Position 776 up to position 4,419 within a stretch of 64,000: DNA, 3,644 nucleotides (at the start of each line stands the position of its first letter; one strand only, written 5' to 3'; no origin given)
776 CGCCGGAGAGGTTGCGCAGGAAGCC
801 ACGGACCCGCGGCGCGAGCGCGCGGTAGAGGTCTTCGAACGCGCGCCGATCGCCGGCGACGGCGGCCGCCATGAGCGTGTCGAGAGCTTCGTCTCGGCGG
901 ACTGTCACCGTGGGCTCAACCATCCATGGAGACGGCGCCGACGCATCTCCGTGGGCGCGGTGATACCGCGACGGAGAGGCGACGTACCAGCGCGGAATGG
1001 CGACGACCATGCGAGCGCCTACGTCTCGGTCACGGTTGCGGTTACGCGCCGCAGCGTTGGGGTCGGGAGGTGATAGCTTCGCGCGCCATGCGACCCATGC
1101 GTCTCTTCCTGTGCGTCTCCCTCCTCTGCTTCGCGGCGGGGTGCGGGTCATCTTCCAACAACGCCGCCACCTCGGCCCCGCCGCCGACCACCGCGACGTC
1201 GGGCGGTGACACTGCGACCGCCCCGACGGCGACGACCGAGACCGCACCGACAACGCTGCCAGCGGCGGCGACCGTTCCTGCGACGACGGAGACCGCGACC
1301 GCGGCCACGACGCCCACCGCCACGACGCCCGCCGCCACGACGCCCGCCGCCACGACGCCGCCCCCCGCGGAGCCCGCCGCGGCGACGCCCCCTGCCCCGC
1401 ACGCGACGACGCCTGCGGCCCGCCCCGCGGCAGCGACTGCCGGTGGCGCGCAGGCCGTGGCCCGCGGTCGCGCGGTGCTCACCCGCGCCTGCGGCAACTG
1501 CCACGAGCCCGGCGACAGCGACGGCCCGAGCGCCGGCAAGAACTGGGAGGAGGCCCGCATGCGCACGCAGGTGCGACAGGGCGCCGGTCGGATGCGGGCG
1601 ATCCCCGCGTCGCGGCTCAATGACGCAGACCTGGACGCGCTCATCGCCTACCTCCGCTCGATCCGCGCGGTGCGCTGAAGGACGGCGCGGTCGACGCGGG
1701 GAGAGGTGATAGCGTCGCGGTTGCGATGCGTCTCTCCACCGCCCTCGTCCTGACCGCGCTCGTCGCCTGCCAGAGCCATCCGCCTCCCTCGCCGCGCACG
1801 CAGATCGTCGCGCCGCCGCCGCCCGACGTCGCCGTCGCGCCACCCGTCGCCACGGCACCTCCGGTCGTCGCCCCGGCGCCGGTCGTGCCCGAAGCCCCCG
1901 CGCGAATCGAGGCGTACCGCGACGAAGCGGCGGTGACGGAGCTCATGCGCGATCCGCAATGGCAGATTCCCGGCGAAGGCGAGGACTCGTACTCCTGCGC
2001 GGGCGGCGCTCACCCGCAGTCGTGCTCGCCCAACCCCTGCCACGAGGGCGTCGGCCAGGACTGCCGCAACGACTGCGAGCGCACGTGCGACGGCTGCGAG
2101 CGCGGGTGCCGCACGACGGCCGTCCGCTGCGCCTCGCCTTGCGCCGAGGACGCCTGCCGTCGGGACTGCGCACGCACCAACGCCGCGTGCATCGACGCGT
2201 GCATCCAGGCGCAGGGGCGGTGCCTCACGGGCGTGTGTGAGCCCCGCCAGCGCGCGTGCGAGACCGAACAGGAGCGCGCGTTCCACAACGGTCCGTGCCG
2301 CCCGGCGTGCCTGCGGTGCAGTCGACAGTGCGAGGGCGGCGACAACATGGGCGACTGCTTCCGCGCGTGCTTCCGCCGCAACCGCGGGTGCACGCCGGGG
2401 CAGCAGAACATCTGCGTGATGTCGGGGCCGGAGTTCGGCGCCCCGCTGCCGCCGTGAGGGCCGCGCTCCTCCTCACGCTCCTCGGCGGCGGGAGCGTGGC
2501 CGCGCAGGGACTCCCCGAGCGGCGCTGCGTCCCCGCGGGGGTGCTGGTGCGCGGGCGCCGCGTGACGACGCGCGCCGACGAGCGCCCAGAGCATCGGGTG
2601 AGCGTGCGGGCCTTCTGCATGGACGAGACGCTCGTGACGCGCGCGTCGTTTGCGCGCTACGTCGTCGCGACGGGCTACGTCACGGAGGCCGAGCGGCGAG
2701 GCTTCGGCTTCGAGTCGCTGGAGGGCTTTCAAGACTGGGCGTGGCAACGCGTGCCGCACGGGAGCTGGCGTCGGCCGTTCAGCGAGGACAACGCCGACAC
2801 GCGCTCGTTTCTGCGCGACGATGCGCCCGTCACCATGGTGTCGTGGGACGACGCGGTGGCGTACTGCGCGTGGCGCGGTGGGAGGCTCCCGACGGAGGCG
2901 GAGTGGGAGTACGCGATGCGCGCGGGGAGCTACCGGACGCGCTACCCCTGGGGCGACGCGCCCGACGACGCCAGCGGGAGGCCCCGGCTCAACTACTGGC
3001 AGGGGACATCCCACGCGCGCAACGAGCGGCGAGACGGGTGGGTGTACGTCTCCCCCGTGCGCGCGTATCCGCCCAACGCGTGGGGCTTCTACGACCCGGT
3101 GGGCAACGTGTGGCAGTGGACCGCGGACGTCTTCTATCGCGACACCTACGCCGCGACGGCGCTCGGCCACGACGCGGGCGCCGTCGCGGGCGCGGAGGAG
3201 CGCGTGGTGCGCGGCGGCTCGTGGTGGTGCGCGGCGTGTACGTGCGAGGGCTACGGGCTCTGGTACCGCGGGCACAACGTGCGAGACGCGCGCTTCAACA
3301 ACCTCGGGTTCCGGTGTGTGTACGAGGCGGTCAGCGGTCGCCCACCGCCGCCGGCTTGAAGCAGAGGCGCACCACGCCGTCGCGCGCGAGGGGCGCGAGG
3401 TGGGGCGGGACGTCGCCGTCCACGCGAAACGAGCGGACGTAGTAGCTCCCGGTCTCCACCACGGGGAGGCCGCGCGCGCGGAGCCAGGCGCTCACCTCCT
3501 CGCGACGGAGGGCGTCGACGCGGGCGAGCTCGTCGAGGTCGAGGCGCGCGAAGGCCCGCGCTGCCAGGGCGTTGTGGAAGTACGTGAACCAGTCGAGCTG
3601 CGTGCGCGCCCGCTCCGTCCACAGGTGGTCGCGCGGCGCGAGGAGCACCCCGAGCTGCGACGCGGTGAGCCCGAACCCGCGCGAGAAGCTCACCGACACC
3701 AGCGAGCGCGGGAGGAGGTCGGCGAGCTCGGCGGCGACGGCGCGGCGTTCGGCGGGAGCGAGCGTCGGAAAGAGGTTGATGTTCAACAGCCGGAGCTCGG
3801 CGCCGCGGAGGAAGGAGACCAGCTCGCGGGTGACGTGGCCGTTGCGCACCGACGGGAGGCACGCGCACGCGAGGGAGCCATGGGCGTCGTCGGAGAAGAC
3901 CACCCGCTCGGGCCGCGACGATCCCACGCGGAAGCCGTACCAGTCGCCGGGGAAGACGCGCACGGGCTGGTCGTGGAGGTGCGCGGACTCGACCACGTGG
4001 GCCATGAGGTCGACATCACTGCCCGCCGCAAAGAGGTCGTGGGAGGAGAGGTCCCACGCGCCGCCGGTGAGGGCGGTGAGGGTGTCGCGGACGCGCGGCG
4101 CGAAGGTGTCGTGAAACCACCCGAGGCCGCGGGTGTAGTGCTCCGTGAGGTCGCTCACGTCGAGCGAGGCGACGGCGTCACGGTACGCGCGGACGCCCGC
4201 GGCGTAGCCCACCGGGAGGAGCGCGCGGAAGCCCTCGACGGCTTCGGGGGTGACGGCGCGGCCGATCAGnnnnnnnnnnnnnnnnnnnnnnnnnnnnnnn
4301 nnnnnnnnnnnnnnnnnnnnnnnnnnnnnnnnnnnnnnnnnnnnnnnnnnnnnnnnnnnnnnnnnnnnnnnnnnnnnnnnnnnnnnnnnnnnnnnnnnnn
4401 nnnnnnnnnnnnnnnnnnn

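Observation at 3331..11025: Translationally coupled 8-gene operon combining TerB-like, HExxH+vWA, radical SAM and a lysine-less aminotransferase fold, with three ORFans and no AAA+ partner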

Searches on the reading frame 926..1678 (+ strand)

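Call 9: search_protein_families(library=pfam, proteins=[window:926-1678:+], max_evalue=0.01)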
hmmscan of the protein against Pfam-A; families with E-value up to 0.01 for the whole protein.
window:926-1678:+ (250 aa): 2 families
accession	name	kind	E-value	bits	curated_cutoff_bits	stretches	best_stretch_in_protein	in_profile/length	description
PF13442.11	Cytochrome_CBB3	-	6.4e-13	49.3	27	1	177-243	2-68/68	Cytochrome C oxidase, cbb3-type, subunit III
PF00034.26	Cytochrom_C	-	6.7e-05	24.6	21.3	0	210-246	49-89/90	Cytochrome c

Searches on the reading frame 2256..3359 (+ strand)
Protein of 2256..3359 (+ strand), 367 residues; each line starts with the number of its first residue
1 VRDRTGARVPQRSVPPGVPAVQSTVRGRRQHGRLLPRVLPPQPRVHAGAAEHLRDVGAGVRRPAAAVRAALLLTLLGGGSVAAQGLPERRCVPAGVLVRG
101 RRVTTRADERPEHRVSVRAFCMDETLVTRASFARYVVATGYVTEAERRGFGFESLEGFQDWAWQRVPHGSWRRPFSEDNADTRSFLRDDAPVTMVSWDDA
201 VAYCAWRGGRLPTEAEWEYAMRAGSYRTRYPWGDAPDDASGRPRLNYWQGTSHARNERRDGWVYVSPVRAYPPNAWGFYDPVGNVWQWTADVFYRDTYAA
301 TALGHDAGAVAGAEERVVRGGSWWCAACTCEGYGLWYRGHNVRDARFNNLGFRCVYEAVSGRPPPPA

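Call 9: search_protein_families(library=pfam, proteins=[window:2256-3359:+], max_evalue=0.01)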
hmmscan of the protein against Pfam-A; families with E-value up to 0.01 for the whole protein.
window:2256-3359:+ (367 aa): 1 family
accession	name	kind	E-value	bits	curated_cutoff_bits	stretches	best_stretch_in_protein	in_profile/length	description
PF03781.23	FGE-sulfatase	-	1.8e-61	208.5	23.3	1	91-355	7-254/255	Sulfatase-modifying factor enzyme 1-like domain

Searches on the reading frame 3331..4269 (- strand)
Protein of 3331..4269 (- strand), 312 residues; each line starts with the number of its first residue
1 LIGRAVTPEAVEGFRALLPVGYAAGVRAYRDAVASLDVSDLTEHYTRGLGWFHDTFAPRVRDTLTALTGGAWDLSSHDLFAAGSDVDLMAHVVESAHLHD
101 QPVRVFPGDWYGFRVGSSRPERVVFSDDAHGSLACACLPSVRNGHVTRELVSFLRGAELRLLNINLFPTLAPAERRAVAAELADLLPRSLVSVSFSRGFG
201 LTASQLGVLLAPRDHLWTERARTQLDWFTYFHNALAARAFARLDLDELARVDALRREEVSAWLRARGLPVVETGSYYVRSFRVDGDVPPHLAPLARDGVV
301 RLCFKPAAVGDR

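Call 5: search_protein_families(library=pfam, proteins=[window:3331-4269:-], max_evalue=0.1)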
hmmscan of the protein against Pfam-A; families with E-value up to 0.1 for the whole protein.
window:3331-4269:- (312 aa): 0 families

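Call 6: search_protein_families(library=ncbifam, proteins=[window:3331-4269:-], max_evalue=0.1)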
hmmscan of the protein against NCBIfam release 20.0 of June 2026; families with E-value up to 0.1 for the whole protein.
window:3331-4269:- (312 aa): 1 family
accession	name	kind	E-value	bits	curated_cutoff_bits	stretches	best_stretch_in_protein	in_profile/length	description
NF002877.0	PRK03317.1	equivalog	0.0037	16.1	409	1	178-278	214-315/374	histidinol-phosphate transaminase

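Call 7: search_protein_families(library=padloc, proteins=[window:3331-4269:-], max_evalue=0.1)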
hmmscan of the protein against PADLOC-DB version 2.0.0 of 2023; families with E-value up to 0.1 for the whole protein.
window:3331-4269:- (312 aa): 0 families

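Call 27: find_related_loci(query=A2, collection=metagenome_contigs, flank=10000)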
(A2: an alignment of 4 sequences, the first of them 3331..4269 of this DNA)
Query A2 (312 aa) in metagenome_contigs; peptide patterns used: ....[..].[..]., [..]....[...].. (x = any residue, [..] = any of these).
600 stretches matched a pattern (row limit reached: there are more); 56 encode a relative of the query (tblastn E <= 1e-3); 56 distinct loci.
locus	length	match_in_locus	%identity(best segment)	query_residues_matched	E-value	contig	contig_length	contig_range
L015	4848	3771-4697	90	1-309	0e+0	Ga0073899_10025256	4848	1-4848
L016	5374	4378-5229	83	1-309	2e-162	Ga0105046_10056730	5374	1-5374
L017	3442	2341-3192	83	1-309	1e-166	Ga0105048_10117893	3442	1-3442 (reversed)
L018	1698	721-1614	63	11-309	2e-128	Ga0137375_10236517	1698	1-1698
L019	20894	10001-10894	61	11-309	6e-118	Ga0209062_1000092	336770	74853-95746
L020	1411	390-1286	62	11-309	2e-125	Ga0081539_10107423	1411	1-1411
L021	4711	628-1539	60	2-306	8e-116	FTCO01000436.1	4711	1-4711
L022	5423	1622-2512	60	12-309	4e-114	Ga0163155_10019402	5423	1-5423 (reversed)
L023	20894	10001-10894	60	11-309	9e-114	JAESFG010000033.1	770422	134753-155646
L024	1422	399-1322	62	1-309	1e-122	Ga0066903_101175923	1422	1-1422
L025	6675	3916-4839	57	5-309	1e-111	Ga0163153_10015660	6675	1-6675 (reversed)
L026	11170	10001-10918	60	5-310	1e-110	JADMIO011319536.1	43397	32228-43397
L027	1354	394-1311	60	2-308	2e-119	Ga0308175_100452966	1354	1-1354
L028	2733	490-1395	59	5-306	4e-114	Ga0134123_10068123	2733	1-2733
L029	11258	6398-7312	64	2-308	1e-108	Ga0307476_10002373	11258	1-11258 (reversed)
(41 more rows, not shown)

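Call 33: search_protein_families(library=pfam, proteins=[window:3331-4269:-], max_evalue=10)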
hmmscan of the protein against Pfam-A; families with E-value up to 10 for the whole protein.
window:3331-4269:- (312 aa): 0 families

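Call 44: search_solved_structures(query=A6, max_evalue=10, show_alignments=2)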
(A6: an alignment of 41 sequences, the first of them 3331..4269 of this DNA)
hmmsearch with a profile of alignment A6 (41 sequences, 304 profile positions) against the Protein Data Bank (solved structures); distinct sequences matched with E-value up to 10: 3.
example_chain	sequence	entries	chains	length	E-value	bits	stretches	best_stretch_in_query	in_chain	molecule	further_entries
1dju_A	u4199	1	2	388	0.00034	23.2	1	143-289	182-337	AROMATIC AMINOTRANSFERASE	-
1gd9_A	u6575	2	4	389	0.00034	23.2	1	143-289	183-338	ASPARTATE AMINOTRANSFERASE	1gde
3h14_A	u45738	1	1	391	0.75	12.2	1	180-274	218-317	Aminotransferase, classes I and II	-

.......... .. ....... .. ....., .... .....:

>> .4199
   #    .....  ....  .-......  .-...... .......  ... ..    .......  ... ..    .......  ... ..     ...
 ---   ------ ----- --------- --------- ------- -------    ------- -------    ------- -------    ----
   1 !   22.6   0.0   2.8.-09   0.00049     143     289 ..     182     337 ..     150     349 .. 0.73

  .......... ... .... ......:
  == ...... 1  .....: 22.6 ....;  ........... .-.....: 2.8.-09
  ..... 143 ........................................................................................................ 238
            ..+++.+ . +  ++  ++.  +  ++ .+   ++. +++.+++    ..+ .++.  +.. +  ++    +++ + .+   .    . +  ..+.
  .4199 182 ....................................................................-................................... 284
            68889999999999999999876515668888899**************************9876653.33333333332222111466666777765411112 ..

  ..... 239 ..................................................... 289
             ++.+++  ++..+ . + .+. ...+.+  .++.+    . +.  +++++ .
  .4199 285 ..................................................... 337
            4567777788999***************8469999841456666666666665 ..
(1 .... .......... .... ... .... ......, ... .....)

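Call 84: search_dna_similar(query=window:3331-4269:-, collection=plasmids, mode=protein, max_rows=10)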
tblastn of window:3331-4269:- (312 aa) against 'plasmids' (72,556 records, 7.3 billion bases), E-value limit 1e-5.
No match.
